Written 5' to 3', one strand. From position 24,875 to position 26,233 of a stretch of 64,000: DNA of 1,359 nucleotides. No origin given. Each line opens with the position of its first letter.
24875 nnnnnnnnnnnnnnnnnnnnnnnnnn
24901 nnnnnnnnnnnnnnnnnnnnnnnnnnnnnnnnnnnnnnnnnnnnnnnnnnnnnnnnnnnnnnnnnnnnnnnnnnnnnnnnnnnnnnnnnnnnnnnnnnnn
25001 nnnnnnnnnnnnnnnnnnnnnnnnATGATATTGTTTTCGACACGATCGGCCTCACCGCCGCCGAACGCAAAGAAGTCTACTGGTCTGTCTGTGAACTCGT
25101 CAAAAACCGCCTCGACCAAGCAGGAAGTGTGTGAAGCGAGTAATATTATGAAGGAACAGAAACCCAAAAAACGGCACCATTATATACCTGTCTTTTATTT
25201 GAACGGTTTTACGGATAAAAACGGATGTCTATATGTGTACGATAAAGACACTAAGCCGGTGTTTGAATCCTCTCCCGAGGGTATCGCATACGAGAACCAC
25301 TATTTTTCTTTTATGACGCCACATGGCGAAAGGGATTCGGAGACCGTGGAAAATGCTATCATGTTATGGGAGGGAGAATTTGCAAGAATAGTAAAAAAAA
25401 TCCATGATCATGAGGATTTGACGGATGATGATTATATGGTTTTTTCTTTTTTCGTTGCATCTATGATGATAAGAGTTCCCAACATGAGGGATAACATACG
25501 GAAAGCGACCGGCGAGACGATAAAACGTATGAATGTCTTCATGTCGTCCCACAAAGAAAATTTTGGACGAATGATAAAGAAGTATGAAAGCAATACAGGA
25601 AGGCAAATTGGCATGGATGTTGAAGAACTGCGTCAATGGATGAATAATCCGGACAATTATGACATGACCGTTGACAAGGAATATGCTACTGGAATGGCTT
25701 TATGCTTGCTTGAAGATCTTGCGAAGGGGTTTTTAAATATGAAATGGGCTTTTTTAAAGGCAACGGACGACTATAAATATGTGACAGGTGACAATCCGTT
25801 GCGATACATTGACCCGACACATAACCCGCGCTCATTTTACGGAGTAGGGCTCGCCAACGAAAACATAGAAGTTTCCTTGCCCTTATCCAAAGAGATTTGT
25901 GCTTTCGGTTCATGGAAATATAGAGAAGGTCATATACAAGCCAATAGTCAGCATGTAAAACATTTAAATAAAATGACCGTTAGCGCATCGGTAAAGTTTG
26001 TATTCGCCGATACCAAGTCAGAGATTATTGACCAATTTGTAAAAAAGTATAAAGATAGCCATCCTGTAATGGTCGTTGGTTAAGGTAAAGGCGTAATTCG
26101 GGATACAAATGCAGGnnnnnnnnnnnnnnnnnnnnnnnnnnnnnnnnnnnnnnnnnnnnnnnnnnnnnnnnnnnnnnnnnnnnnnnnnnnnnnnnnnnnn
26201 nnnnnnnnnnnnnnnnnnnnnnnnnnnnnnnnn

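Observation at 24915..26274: DUF4238 gene embedded between fragments of decayed restriction-modification genes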

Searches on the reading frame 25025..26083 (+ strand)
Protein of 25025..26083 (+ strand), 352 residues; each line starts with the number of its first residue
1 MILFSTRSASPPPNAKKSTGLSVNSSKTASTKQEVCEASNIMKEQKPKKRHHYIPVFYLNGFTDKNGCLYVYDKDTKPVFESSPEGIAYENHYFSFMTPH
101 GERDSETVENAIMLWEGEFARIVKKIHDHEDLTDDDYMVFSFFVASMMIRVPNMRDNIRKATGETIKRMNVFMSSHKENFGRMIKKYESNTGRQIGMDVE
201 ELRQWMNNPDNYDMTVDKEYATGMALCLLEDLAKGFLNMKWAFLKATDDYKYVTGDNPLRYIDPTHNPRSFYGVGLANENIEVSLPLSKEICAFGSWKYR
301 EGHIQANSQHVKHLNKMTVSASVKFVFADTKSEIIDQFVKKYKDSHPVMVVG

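Call 7: search_protein_families(library=pfam, proteins=[window:25148-26083:+], max_evalue=0.01)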
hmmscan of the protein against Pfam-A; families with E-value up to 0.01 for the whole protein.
window:25148-26083:+ (311 aa): 1 family
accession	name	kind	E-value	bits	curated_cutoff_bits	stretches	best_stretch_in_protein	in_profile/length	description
PF14022.11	DUF4238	-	2.3e-41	142.5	27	1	9-291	1-281/281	Protein of unknown function (DUF4238)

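Call 9: search_protein_families(library=padloc, proteins=[window:25148-26083:+], max_evalue=1)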
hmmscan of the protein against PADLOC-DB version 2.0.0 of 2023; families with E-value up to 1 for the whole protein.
window:25148-26083:+ (311 aa): 1 family
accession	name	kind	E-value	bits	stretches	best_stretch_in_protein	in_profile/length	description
PDLC03000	DUF4238-Pers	-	4.9e-17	60.4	1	8-291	5-292/309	-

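Call 10: search_protein_families(library=ncbifam, proteins=[window:25148-26083:+], max_evalue=1)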
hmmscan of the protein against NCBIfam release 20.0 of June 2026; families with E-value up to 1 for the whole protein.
window:25148-26083:+ (311 aa): 1 family
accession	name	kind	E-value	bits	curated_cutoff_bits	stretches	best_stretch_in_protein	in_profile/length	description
NF045672.1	MCP_gp7_epsi_15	equivalog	0.016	14.6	75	1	113-179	189-251/309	major capsid protein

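Call 31: find_encoding_contigs(protein=window:25148-26083:+, flank=10000, max_places=10)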
Protein window:25148-26083:+ (311 aa): no gene with exactly this product is on record in the collection.

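Call 32: find_encoding_contigs(protein=window:25025-26083:+, flank=10000, max_places=10)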
Protein window:25025-26083:+ (352 aa): no gene with exactly this product is on record in the collection.

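Call 33: find_homologous_proteins(query=window:25148-26083:+, max_evalue=0.00001)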
Query window:25148-26083:+ (311 aa): 56 proteins with E <= 0.00001 among 388 candidates.
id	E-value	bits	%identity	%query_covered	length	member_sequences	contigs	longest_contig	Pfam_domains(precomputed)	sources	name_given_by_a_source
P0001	1.7e-213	725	100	100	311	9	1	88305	PF14022.12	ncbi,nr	ncbi:MAG: DUF4238 domain-containing protein [Candidatus Omnitrophica bacterium]|nr:DUF4238 domain-co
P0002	3.6e-177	606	82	100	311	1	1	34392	PF14022.12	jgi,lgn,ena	-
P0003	7.0e-173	592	81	100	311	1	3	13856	PF14022.12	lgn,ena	-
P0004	3.7e-168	576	79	100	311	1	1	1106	PF14022.12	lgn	-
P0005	4.4e-167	573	78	100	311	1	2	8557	PF14022.12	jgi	jgi:hypothetical protein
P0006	2.4e-165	567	78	100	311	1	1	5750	PF14022.12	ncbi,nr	ncbi:MAG: DUF4238 domain-containing protein [Candidatus Omnitrophica bacterium]|nr:DUF4238 domain-co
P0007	7.2e-158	543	74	100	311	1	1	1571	PF14022.12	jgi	-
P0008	4.1e-156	537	74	99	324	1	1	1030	PF14022.12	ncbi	-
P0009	1.9e-155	535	73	100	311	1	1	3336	PF14022.12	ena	-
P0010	3.0e-155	534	74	100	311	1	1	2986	PF14022.12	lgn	-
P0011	3.6e-150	517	70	100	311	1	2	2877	PF14022.12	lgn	-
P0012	1.8e-147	509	70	99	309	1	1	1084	PF14022.12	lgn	-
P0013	3.9e-146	504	70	100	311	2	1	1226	PF14022.12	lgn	-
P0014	8.5e-144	496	68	100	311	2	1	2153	PF14022.12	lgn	-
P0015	1.4e-143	496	69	100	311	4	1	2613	PF14022.12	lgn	-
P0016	3.1e-141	488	82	81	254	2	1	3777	PF14022.12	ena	-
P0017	1.6e-140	486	81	82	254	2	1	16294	PF14022.12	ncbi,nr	ncbi:MAG: DUF4238 domain-containing protein, partial [Candidatus Omnitrophica bacterium]|nr:DUF4238 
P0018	1.0e-138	480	66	100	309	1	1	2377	PF14022.12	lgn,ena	-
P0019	4.2e-134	465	66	100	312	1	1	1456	PF14022.12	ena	-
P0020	8.5e-132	457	63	100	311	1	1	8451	PF14022.12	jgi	-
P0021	8.8e-130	450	63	100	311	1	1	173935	PF14022.12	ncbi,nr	ncbi:MAG: DUF4238 domain-containing protein [Candidatus Omnitrophica bacterium]|nr:DUF4238 domain-co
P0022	6.5e-127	441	62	98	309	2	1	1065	PF14022.12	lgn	-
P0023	1.0e-123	430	60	98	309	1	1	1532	PF14022.12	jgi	-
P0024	2.1e-121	423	59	99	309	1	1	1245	PF14022.12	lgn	-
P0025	8.1e-121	421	59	98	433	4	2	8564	PF14022.12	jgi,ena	-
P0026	1.9e-110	387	56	100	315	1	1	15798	PF14022.12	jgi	-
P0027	6.4e-109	382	55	99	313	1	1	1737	PF14022.12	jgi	jgi:hypothetical protein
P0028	2.7e-105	370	54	100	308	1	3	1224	PF14022.12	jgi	jgi:hypothetical protein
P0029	4.2e-100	353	76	64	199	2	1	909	PF14022.12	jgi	jgi:hypothetical protein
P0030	2.0e-99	351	50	98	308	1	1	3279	PF14022.12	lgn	-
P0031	2.0e-98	347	77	64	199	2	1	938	PF14022.12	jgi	-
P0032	2.8e-98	347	52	96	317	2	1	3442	PF14022.12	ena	-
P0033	4.6e-96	340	54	88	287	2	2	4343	PF14022.12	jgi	-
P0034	5.0e-96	340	49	98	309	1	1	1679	PF14022.12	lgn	-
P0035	5.9e-96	339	50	98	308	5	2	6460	PF14022.12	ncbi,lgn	-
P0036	6.2e-96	339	50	98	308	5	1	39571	PF14022.12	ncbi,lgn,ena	ncbi:MAG: DUF4238 domain-containing protein [Nitrospirota bacterium]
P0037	1.6e-94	335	51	98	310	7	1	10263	PF14022.12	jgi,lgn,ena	-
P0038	1.9e-91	324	49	98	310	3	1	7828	PF14022.12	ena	-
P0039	4.2e-90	320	48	100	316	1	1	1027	PF14022.12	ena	-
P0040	5.5e-89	316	48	98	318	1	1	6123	PF14022.12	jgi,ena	-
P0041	9.8e-89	316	49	98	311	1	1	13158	PF14022.12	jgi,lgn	jgi:hypothetical protein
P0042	1.1e-88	315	50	98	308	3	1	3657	PF14022.12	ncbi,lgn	-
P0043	3.2e-88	314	49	98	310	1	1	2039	PF14022.12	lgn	-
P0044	4.2e-88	314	48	98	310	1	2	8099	PF14022.12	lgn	-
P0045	3.0e-87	311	46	96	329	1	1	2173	PF14022.12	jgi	-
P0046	3.4e-87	311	49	98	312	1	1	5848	PF14022.12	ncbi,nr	ncbi:DUF4238 domain-containing protein [Candidatus Woesearchaeota archaeon]|nr:DUF4238 domain-contai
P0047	5.1e-86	307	48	98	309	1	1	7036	PF14022.12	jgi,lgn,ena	-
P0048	1.1e-85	306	46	95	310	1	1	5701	PF14022.12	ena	-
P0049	4.1e-85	304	46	97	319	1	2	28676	PF14022.12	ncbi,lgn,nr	ncbi:MAG: DUF4238 domain-containing protein [Chlamydiae bacterium]|nr:DUF4238 domain-containing prot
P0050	1.3e-81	292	46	97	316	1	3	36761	PF14022.12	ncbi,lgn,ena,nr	ncbi:MAG: DUF4238 domain-containing protein [Candidatus Omnitrophica bacterium]|nr:DUF4238 domain-co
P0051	8.5e-78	280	42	98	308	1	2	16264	PF14022.12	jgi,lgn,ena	-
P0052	3.5e-77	278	42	98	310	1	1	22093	PF14022.12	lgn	-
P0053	6.8e-76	273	44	98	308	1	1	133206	PF14022.12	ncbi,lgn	ncbi:MAG: DUF4238 domain-containing protein [Candidatus Omnitrophota bacterium]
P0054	2.9e-75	271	41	98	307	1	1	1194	PF14022.12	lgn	-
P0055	2.0e-72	262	42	98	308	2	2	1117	PF14022.12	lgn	-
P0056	2.9e-68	248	53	66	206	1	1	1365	PF14022.12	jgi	jgi:hypothetical protein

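Call 35: find_encoding_contigs(protein=P0002, flank=8000, max_places=3)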
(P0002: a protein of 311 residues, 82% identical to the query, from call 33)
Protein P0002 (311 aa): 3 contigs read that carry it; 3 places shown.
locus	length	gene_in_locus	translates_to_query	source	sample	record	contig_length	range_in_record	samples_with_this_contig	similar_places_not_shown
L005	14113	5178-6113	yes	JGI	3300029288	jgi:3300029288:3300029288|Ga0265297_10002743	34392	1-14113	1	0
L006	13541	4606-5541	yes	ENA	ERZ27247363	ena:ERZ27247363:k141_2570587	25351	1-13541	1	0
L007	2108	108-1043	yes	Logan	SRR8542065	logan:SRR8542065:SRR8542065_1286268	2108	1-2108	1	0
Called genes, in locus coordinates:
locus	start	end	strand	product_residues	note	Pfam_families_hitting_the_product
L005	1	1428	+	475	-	?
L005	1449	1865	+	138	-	PF14760:Rnk_N (weak), PF01272:GreA_GreB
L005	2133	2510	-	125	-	-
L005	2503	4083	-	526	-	PF00239:Resolvase, PF07508:Recombinase, PF13408:Zn_ribbon_recom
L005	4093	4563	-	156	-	PF11149:DUF2924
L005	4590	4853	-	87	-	-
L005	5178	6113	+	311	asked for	PF14022:DUF4238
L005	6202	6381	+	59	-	PF12728:HTH_17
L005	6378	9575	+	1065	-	PF13091:PLDc_2, PF00270:DEAD (faint), PF04851:ResIII (faint), PF00176:SNF2-rel_dom, PF00271:Helicase_C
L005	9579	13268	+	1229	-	PF20473:MmeI_Mtase (faint), PF07669:Eco57I, PF12950:TaqI_C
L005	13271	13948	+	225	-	-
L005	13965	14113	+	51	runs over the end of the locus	-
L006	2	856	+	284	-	?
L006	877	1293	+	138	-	PF14760:Rnk_N (weak), PF01272:GreA_GreB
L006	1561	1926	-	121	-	-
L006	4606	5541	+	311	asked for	PF14022:DUF4238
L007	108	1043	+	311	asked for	PF14022:DUF4238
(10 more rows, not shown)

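Call 36: find_encoding_contigs(protein=P0003, flank=8000, max_places=3)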
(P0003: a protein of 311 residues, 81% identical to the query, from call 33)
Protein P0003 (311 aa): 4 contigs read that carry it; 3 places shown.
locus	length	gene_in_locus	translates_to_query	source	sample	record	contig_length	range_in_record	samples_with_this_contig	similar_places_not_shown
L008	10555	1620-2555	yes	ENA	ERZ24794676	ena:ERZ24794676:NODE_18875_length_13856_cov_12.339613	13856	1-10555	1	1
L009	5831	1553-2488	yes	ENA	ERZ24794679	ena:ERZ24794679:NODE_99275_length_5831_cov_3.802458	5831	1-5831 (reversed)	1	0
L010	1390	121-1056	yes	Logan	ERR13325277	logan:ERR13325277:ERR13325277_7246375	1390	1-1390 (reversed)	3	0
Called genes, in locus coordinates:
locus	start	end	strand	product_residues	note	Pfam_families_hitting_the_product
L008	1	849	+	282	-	?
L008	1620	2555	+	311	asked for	PF14022:DUF4238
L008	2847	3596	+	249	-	PF20582:UPF0758_N, PF04002:RadC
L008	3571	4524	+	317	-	PF01555:N6_N4_Mtase, PF08241:Methyltransf_11 (faint), PF01555:N6_N4_Mtase (weak)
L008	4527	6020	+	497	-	-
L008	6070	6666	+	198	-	-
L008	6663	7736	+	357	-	PF02086:MethyltransfD12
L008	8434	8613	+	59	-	PF13411:MerR_1, PF00376:MerR (faint)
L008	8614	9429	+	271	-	-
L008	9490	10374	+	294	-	-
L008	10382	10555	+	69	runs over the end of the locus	PF00239:Resolvase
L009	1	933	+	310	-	?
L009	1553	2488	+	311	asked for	PF14022:DUF4238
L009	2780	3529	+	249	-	PF20582:UPF0758_N, PF04002:RadC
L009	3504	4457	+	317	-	PF01555:N6_N4_Mtase, PF08241:Methyltransf_11 (faint), PF01555:N6_N4_Mtase (weak)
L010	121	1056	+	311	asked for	PF14022:DUF4238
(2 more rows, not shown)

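Call 40: find_encoding_contigs(protein=P0021, flank=8000, max_places=2)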
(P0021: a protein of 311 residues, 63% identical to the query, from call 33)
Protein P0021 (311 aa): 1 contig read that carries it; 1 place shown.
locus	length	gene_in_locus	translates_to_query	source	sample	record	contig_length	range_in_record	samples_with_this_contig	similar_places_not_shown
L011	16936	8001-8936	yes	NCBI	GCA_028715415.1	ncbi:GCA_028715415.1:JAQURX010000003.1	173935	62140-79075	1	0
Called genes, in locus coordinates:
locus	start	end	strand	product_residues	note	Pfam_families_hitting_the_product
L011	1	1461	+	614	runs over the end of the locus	PF13292:DXP_synthase_N, PF02779:Transket_pyr, PF02780:Transketolase_C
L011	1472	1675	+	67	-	PF12797:Fer4_2 (faint), PF12837:Fer4_6 (weak), PF13237:Fer4_10, PF14697:Fer4_21 (faint), PF25160:LdpA_Fe-S-bd (faint), PF00037:Fer4 (weak), PF12838:Fer4_7 (weak), PF13187:Fer4_9 (weak)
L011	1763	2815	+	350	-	PF01855:POR_N, PF02780:Transketolase_C (weak), PF17147:PFOR_II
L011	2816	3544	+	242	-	PF02775:TPP_enzyme_C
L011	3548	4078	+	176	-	PF01558:POR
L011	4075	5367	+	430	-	PF00749:tRNA-synt_1c, PF19269:Anticodon_2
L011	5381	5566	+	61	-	-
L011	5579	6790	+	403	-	PF13231:PMT_2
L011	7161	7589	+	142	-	PF00571:CBS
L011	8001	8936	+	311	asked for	PF14022:DUF4238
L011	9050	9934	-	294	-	-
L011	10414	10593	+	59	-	PF01381:HTH_3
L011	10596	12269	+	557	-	PF01555:N6_N4_Mtase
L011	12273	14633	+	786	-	PF00270:DEAD (weak), PF04851:ResIII, PF18766:SWI2_SNF2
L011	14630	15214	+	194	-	-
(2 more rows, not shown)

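Call 41: find_encoding_contigs(protein=P0036, flank=8000, max_places=2)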
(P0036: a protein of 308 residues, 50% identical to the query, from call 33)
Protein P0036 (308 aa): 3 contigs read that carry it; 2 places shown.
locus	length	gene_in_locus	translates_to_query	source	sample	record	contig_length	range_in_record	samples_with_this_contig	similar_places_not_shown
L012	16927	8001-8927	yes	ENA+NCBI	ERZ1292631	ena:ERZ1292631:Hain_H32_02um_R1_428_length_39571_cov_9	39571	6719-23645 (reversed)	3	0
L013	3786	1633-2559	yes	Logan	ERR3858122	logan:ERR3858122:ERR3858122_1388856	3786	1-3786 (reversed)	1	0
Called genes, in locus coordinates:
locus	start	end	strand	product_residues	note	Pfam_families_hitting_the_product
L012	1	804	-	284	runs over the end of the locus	PF13581:HATPase_c_2 (weak), PF02518:HATPase_c (weak)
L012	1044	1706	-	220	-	PF00923:TAL_FSA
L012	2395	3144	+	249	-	PF00565:SNase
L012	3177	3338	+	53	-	-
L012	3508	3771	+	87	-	-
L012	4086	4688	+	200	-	PF12654:DUF3786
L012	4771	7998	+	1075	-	PF00270:DEAD, PF04851:ResIII, PF00271:Helicase_C, PF03457:HA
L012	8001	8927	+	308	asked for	PF14022:DUF4238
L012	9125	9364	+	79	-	-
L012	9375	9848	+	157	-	-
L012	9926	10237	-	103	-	PF21716:dnstrm_HI1420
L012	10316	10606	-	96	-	PF04545:Sigma70_r4 (weak), PF13560:HTH_31 (weak), PF12844:HTH_19 (weak), PF01381:HTH_3, PF13443:HTH_26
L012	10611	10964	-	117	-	PF05973:Gp49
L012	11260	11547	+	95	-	PF04014:MazE_antitoxin (weak)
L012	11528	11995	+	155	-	PF13470:PIN_3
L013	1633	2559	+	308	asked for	PF14022:DUF4238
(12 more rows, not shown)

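Call 42: find_encoding_contigs(protein=P0050, flank=8000, max_places=2)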
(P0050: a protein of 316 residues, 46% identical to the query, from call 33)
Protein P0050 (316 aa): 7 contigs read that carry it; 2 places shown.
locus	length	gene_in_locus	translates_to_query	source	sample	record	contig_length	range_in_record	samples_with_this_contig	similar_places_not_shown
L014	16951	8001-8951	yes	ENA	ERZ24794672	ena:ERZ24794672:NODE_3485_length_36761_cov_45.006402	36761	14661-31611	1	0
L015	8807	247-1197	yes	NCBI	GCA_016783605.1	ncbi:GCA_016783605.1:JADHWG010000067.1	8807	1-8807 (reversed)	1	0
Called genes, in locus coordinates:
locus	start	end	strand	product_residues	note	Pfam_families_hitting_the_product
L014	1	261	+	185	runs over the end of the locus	PF01381:HTH_3 (faint)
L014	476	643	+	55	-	-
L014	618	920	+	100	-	PF01047:MarR (weak), PF13412:HTH_24, PF08279:HTH_11 (weak)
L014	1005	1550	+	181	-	PF22600:MTPAP-like_central (weak), PF01909:NTP_transf_2, PF18765:Polbeta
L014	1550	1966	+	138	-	-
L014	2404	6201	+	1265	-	-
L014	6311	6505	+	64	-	PF13560:HTH_31, PF01381:HTH_3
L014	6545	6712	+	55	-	-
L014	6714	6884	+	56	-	PF12728:HTH_17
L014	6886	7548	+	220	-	-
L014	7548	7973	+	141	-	PF00589:Phage_integrase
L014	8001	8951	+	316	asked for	PF14022:DUF4238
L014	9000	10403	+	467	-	PF04326:SLFN_AlbA_2, PF13749:HATPase_c_4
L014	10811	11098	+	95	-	PF12728:HTH_17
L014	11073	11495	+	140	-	PF02661:Fic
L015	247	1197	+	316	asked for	PF14022:DUF4238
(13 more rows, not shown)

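Call 51: predict_structure(alignment_id=A1)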
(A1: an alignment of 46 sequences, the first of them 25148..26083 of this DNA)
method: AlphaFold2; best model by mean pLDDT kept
length: 311 residues; sequences in the alignment: 46
mean_pLDDT: 87.1   pTM: 0.83
mean pLDDT of the five models: 87.1, 86.7, 86.2, 85.7, 85.6
residues with pLDDT >= 90: 172; 70-90: 109; 50-70: 23; < 50: 7
segments of 3 or more residues with pLDDT < 50: 1-7
pLDDT, mean of each block of 10 residues (from residue 1): 44 87 94 92 76 75 76 90 97 97 90 83 89 91 91 89 91 86 90 94 96 92 71 73 97 94 96 94 94 96 79 55
secondary structure, 60 per line:
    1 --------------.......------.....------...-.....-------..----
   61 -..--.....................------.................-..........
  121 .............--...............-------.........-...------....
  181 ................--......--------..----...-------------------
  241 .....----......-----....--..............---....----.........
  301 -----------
elements in order: H15-21 E28-32 E39-41 H43-47 H66-86 H93-109 H111-133 H136-150 H158-166 H177-196 E199-204 E219-221 E241-245 E250-255 E261-264 H267-280 E284-287 H292-300

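Call 56: fold_search(model_id=the predicted structure, library=pdb)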
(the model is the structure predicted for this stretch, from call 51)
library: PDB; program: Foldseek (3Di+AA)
matches with E <= 10: 215; with E <= 0.001: 0
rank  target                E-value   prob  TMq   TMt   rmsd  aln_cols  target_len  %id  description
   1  5z5m_A                5.5e-01  0.03  0.09  0.10  20.9       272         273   11  Crystal structure of (S)-allantoin synthase (released 2018-11-21)
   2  4q15_A                7.8e-01  0.03  0.07  0.05  17.4       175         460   10  Crystal Structure of Prolyl-tRNA synthetase (ProRS, Proline--tRNA ligase) from Plasmodium falciparum in complex with H (released 2016-04-20)
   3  8zf3_A                1.1e+00  0.06  0.10  0.14  21.0       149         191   13  Quorum Sensing Master Regulator SmcR of Photobacterium profundum (released 2025-05-07)
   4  1ga9_B                1.2e+00  0.01  0.12  0.10  21.0       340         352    9  CRYSTAL STRUCTURE OF AMPC BETA-LACTAMASE FROM E. COLI COMPLEXED WITH NON-BETA-LACTAMASE INHIBITOR (2, 3-(4-BENZENESULF (released 2001-07-25)
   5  5z5m_C                1.4e+00  0.02  0.09  0.10  20.7       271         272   11  Crystal structure of (S)-allantoin synthase (released 2018-11-21)
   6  4ztk                  1.5e+00  0.02  0.10  0.11  17.2       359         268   10  Transpeptidase domain of FtsI4 D,D-transpeptidase from Legionella pneumophila. (released 2015-05-27)
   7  3whb_A                1.6e+00  0.04  0.09  0.13  21.4       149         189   13  Crystal structure of FadR from Bacillus subtilis, a transcriptional regulator involved in the regulation of fatty acid (released 2014-03-19)
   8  9div_E                1.7e+00  0.07  0.12  0.22  10.4       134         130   11  The crystal structure of de novo designed ChuA binding protein C8 (released 2025-05-21)
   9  8zf2_B                1.7e+00  0.06  0.10  0.15  21.9       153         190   12  Quorum Sensing master regulator HapR of Photobacterium marinum (released 2025-05-07)
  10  7xy0_B                1.8e+00  0.06  0.10  0.15  19.5       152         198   12  HapR Double mutant Y76F, F171C (released 2023-02-22)
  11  2dtz_B                1.9e+00  0.06  0.11  0.16  21.5       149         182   11  Crystal Structure of multidrug binding protein QacR from Staphylococcus aureus cocrystallized with compound DB75 (released 2007-07-17)
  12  5t0f_A                1.9e+00  0.02  0.08  0.12  18.4       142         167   15  Crystal structure of the Myc3 N-terminal domain [44-242] in complex with JAZ10 CMID domain [16-58] from arabidopsis (released 2017-01-25)
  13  3j9w_BH               2.0e+00  0.05  0.13  0.20  15.2       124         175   10  Cryo-EM structure of the Bacillus subtilis MifM-stalled ribosome complex (released 2015-04-29)
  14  8zf2_A                2.0e+00  0.05  0.10  0.15  21.6       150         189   13  Quorum Sensing master regulator HapR of Photobacterium marinum (released 2025-05-07)
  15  3br3_B                2.1e+00  0.06  0.12  0.18  21.4       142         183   15  Crystal Structure of the Complex of Ethidium Bound to QacR(E90Q), a Mutant of a Multidrug Binding Transcriptional Repr (released 2008-12-23)
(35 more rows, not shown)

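Call 78: fold_search(model_id=the predicted structure, library=viral)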
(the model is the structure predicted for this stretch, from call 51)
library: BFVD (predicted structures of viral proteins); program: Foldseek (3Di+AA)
matches with E <= 10: 182; with E <= 0.001: 1
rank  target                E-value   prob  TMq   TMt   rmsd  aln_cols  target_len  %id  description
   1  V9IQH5                5.1e-11  1.00  0.54  0.56  10.2       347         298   12  Uncharacterized protein [Stenotrophomonas phage Smp131]
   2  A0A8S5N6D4            1.8e-01  0.04  0.10  0.12  21.1       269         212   11  Uncharacterized protein [Myoviridae sp. ctsip2]
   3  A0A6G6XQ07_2          3.9e-01  0.08  0.11  0.05  16.4       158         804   14  (no name in the UniProt tables at hand)
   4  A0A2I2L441            4.3e-01  0.08  0.12  0.16  13.9       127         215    9  F-box domain-containing protein with RH3 domain [Orpheovirus IHUMI-LCC2]
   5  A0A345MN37            4.3e-01  0.02  0.09  0.09  22.2       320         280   12  (no name in the UniProt tables at hand)
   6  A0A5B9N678            5.8e-01  0.04  0.07  0.15  17.0       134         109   12  Uncharacterized protein [Stenotrophomonas phage Ponderosa]
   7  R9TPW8                6.1e-01  0.03  0.09  0.11  21.4       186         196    9  (no name in the UniProt tables at hand)
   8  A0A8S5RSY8            8.2e-01  0.03  0.12  0.07  26.3       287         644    8  Uncharacterized protein (Fragment) [CrAss-like virus sp. ctZ6R2]
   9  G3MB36                1.0e+00  0.03  0.10  0.13  24.6       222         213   10  Gp656 [Bacillus phage G]
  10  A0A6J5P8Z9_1          1.4e+00  0.03  0.10  0.03  29.0       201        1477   11  ART-PolyVal-like domain-containing protein [uncultured Caudovirales phage]
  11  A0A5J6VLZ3            1.4e+00  0.01  0.11  0.04  40.0       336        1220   10  Uncharacterized protein (Fragment) [Megaviridae environmental sample]
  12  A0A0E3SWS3            1.6e+00  0.03  0.09  0.08  15.5       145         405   10  B153 [Rat cytomegalovirus (isolate England)]
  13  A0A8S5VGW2            1.9e+00  0.07  0.13  0.10  11.9       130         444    8  Uncharacterized protein [Myoviridae sp. ctkfK18]
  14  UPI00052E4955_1       1.9e+00  0.01  0.11  0.04  21.0       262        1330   10  (no name look-up for this kind of identifier)
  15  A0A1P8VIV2            1.9e+00  0.01  0.07  0.07  16.8       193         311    9  Deoxyuridine triphosphatase [Murid betaherpesvirus 3]
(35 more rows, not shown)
